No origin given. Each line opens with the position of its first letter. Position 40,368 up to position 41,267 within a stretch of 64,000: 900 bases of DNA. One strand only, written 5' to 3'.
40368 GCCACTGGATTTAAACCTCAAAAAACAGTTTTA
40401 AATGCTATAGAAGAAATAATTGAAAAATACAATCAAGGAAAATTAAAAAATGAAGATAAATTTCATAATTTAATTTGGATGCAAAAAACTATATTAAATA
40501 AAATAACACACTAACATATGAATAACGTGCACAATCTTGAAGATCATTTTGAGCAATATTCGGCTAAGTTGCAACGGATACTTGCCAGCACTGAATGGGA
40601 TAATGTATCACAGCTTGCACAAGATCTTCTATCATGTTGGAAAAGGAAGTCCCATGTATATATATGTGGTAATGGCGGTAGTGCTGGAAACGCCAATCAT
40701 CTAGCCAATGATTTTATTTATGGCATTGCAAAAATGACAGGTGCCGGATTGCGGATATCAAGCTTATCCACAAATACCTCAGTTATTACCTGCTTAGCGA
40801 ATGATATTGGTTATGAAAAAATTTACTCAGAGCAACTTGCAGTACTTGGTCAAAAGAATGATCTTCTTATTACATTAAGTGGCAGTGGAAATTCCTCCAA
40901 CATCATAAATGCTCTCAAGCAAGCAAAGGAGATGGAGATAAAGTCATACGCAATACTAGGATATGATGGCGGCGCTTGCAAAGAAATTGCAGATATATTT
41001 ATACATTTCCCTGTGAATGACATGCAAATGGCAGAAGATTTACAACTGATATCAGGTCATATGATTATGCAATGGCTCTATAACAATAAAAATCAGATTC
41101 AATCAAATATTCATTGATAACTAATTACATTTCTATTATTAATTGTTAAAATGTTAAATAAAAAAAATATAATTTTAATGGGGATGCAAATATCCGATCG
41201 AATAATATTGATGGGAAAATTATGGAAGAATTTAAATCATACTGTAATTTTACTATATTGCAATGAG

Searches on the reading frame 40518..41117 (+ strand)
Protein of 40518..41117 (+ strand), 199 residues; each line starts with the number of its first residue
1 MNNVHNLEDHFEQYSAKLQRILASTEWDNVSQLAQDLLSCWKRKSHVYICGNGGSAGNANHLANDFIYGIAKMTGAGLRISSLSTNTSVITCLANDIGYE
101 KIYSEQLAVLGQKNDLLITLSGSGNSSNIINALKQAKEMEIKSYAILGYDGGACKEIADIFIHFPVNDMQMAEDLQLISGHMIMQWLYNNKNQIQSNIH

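Call 3: search_protein_families(library=pfam, proteins=[window:40518-41117:+], max_evalue=0.01)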
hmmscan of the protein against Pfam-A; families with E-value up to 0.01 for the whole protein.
window:40518-41117:+ (199 aa): 2 families
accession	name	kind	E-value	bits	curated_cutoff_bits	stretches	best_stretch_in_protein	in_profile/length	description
PF13580.11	SIS_2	-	1.5e-22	80.5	27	1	11-148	2-138/138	SIS domain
PF01380.27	SIS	-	4.3e-05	23.8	25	1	111-169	51-109/131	SIS domain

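Call 4: search_protein_families(library=ncbifam, proteins=[window:40518-41117:+], max_evalue=0.01)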
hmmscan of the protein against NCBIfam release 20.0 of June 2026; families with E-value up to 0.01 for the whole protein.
window:40518-41117:+ (199 aa): 13 families
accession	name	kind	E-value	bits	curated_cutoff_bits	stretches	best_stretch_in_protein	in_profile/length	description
TIGR00441.1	gmhA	equivalog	3.4e-37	127.9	209.45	1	39-186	6-152/154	D-sedoheptulose 7-phosphate isomerase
NF010546.0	PRK13936.1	equivalog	2.4e-32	112.3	276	1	4-177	4-178/197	phosphoheptose isomerase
NF001628.0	PRK00414.1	equivalog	8.8e-28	97.2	265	1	18-178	17-174/192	D-sedoheptulose 7-phosphate isomerase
NF010547.0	PRK13938.1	equivalog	8.3e-22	77.8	320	1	31-183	32-183/196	D-sedoheptulose 7-phosphate isomerase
NF008138.0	PRK10886.1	equivalog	9.4e-21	74.4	352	1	22-155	19-151/196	DnaA initiator-associating protein DiaA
TIGR03127.2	RuMP_HxlB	equivalog_domain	1.2e-07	31.8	160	1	112-173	71-132/178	6-phospho-3-hexuloisomerase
NF041755.1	RuMP_HxlAB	equivalog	1.4e-07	30.8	500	1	112-168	287-343/391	bifunctional 3-hexulose-6-phosphate synthase/6-phospho-3-hexuloisomerase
NF008458.0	PRK11337.1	equivalog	0.00049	19.1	378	1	108-168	183-243/293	MurR/RpiR family transcriptional regulator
NF040776.2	AlsR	equivalog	0.0014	17.6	400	1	109-169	172-232/279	transcriptional repressor AlsR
TIGR02128.1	G6PI_arch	equivalog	0.0031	16.5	213.9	0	112-158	65-109/308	bifunctional phosphoglucose/phosphomannose isomerase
NF002805.0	PRK02947.1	subfamily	0.004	16.4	135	1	10-143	7-137/247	sugar isomerase domain-containing protein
NF001484.0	PRK00331.1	subfamily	0.0046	15.4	381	1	110-161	330-381/601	isomerizing glutamine--fructose-6-phosphate transaminase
NF003915.0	PRK05441.1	subfamily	0.0055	15.8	168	1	112-165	130-183/300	N-acetylmuramic acid 6-phosphate etherase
